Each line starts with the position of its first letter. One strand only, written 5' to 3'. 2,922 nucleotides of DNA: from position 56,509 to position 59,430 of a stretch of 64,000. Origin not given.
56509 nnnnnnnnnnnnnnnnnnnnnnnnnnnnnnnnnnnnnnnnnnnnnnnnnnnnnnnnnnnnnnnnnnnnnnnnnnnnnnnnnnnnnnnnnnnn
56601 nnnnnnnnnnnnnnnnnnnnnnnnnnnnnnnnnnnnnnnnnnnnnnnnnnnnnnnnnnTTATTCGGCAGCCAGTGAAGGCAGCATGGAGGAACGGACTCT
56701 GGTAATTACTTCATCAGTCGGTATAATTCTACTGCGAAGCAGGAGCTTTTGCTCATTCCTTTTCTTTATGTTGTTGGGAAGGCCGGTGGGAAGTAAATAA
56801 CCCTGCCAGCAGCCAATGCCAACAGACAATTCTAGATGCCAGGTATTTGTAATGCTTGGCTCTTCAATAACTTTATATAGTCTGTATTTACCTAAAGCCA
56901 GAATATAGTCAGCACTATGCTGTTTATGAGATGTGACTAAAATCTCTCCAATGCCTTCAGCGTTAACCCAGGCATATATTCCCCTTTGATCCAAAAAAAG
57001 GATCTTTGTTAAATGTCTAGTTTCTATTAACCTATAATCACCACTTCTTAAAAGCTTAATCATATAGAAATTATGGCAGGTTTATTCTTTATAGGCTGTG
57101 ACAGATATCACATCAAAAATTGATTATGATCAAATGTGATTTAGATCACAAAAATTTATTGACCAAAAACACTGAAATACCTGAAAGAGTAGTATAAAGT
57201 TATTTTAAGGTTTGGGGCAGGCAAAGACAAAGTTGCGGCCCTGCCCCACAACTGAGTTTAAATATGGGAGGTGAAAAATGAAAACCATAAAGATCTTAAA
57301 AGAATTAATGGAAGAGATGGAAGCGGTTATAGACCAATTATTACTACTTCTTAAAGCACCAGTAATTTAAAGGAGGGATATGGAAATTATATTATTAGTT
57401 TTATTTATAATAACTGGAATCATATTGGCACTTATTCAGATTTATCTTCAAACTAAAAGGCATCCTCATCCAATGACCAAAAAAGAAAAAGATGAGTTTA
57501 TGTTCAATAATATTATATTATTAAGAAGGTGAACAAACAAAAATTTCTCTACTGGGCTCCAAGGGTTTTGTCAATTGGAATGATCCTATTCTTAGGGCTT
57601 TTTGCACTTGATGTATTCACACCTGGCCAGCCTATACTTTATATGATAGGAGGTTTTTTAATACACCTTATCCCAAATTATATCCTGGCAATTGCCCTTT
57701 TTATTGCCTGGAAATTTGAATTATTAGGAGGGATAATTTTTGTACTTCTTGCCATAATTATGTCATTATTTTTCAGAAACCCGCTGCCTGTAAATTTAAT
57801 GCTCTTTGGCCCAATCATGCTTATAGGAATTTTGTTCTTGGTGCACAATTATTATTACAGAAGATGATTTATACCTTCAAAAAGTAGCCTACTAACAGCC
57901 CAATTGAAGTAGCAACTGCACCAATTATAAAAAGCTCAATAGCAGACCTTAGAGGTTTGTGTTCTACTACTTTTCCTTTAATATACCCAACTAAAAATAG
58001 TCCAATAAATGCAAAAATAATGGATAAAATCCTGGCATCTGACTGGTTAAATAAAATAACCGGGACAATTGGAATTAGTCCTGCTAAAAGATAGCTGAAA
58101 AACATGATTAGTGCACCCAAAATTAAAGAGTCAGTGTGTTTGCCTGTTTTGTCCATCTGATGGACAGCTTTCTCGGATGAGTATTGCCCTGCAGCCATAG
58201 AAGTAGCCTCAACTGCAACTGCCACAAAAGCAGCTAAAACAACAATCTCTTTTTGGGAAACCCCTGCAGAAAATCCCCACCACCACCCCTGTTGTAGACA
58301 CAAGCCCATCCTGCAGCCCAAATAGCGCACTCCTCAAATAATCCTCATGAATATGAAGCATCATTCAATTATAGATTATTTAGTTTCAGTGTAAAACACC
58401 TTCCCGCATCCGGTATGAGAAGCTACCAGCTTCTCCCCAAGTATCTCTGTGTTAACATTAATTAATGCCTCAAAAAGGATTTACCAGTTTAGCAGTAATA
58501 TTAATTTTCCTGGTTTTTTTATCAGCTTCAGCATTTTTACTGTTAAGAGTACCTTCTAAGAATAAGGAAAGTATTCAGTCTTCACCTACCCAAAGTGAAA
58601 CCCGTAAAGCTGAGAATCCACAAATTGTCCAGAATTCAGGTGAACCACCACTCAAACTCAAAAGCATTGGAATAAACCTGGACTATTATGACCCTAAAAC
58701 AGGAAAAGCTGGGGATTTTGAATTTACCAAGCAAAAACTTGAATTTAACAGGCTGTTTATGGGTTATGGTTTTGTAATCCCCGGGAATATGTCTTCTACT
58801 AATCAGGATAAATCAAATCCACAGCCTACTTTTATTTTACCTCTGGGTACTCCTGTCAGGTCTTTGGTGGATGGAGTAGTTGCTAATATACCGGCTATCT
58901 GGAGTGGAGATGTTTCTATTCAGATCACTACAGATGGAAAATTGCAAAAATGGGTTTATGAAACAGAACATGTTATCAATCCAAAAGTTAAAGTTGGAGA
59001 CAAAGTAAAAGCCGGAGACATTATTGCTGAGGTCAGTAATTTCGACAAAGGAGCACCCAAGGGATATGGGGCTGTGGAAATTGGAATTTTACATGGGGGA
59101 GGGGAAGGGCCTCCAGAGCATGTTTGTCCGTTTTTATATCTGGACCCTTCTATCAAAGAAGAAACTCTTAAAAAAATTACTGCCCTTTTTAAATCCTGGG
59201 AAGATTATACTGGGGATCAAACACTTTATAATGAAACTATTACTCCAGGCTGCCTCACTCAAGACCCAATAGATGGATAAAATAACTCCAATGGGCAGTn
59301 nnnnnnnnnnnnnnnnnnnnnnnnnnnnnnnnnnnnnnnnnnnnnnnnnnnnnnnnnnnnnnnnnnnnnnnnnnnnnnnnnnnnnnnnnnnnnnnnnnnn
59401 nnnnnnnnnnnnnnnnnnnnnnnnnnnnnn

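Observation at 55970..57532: Three perfect Crp-type sites (TGTGA-N6-TCACA) flanking the crp/fnr gene, and two unannotated strong-RBS micro-ORFs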

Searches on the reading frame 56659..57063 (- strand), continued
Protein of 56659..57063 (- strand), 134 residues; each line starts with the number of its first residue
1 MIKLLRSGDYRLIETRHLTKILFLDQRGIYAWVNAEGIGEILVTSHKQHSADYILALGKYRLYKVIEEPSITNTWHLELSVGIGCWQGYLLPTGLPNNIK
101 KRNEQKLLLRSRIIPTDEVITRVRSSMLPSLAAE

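Call 83: search_protein_families(library=pfam, alignment_id=A2, max_evalue=0.1)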
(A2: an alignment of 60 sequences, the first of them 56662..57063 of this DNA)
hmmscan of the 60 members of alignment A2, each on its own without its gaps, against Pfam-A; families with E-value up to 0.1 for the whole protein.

A. member 1, window:56662-57063:- (134 aa): 0 families

B. families by the number of members that match (of 60 scanned): 11 families
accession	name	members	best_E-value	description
PF22427.2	SMMA_C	3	0.03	Maltogenic amylase, C-terminal domain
PF17802.7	SpaA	2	0.031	Prealbumin-like fold domain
PF17356.7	PBSX_XtrA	1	0.013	Phage-like element PBSX protein XtrA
PF05946.17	TcpA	1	0.018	Toxin-coregulated pilus subunit TcpA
PF09535.15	Gmx_para_CXXCG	1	0.025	Protein of unknown function (Gmx_para_CXXCG)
PF23347.1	TPR_Nup160_C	1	0.041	Nup160 C-terminal TPR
PF16575.11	CLP1_P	1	0.061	mRNA cleavage and polyadenylation factor CLP1 P-loop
PF14727.13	PHTB1_N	1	0.074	PTHB1 N-terminal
PF21480.2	PlyCA_N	1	0.078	PlyCA, N-terminal domain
PF11138.13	DUF2911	1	0.087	Protein of unknown function (DUF2911)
PF16722.10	SAPIS-gp6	1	0.096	Pathogenicity island protein gp6 in Staphylococcus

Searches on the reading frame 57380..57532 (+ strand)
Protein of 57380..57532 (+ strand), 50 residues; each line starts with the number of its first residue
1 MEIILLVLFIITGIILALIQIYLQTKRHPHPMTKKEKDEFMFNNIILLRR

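Call 4: search_protein_families(library=pfam, proteins=[window:57380-57532:+], max_evalue=0.01)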
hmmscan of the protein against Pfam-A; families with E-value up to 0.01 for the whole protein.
window:57380-57532:+ (50 aa): 0 families

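Call 24: find_homologous_proteins(query=window:57380-57529:+, max_evalue=1)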
Query seq(50 aa) (50 aa): 1 proteins with E <= 1 among 1 candidates.
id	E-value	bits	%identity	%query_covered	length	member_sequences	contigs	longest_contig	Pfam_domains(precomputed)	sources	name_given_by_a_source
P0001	8.9e-24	98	100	100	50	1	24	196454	-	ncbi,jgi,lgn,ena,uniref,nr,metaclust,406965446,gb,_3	ncbi:MAG: hypothetical protein ACD_30C00047G0004 [uncultured bacterium]|uniref:Uncharacterized prote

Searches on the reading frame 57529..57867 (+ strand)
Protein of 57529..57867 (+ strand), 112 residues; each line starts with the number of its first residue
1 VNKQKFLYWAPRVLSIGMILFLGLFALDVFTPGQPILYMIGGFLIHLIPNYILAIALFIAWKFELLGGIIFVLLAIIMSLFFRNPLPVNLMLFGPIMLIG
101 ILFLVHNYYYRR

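Call 4: search_protein_families(library=pfam, proteins=[window:57529-57867:+], max_evalue=0.01)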
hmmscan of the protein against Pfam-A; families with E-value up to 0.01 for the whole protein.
window:57529-57867:+ (112 aa): 1 family
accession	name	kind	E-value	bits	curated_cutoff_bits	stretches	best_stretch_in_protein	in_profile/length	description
PF24709.1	DUF7670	-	1.7e-30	106.3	29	1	2-109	3-112/118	Domain of unknown function (DUF7670)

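Call 44: search_protein_families(library=ncbifam, proteins=[window:57529-57867:+], max_evalue=0.01)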
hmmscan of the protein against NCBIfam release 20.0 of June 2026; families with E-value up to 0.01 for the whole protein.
window:57529-57867:+ (112 aa): 0 families

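Call 58: search_protein_representatives(protein=window:57529-57864:+)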
Query: 112 residues. Proteins with E-value up to 0.001 (for the whole library): 1365; up to 1e-10: 372; up to 1e-30: 0. The best 150 are listed.
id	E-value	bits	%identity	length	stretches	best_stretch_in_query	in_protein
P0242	3.2e-30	121.2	57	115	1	1-112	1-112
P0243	1.5e-27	112.7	57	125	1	2-110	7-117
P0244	4.0e-27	111.3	57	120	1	4-111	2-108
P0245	2.5e-26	108.7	49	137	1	4-107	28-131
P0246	5.6e-25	104.3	52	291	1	4-109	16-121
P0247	1.5e-24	103.0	51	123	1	2-109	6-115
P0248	2.5e-23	99.0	49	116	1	5-110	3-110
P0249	6.9e-22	94.4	49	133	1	5-110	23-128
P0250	2.1e-21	92.8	47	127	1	5-108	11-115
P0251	3.8e-21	92.0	50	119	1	4-110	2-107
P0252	4.6e-21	91.7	38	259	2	4-107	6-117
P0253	8.1e-21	90.9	48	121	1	2-109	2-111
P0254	9.3e-21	90.7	47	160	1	4-112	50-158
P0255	4.5e-20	88.5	50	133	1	4-106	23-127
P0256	8.1e-20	87.7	47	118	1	3-105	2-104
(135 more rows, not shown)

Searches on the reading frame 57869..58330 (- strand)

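Call 4: search_protein_families(library=pfam, proteins=[window:57869-58330:-], max_evalue=0.01)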
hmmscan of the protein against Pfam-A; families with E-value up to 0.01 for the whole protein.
window:57869-58330:- (153 aa): 1 family
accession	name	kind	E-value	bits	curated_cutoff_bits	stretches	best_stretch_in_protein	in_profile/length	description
PF01988.24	VIT1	-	3.5e-19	69.9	28.1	2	67-148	131-213/214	VIT family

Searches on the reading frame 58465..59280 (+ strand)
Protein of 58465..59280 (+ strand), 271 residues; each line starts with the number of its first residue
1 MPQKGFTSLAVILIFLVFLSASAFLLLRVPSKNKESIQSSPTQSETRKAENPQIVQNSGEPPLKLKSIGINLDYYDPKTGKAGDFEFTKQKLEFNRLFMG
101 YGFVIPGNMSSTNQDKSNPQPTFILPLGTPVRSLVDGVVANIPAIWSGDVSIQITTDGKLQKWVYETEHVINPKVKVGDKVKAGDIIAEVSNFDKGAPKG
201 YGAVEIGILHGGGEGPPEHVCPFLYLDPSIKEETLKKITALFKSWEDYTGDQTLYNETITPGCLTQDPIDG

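Call 4: search_protein_families(library=pfam, proteins=[window:58465-59280:+], max_evalue=0.01)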
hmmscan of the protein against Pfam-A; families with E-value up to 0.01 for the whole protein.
window:58465-59280:+ (271 aa): 5 families
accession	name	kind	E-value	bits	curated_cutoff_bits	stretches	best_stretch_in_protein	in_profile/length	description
PF01551.29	Peptidase_M23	-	2.5e-06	28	28.7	1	125-194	10-76/96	Peptidase family M23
PF03072.19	DUF237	-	6.4e-05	23.5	25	1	139-177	79-117/137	Domain of unknown function (DUF237)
PF00364.28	Biotin_lipoyl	-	0.00022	21.4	22.1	1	167-191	13-37/73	Biotin-requiring enzyme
PF13533.13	Biotin_lipoyl_2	-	0.0027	18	29.8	0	175-190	16-31/32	Biotin-lipoyl like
PF16886.11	ATP-synt_ab_Xtn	-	0.0075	16.4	25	0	168-192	9-33/88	ATPsynthase alpha/beta subunit barrel-sandwich domain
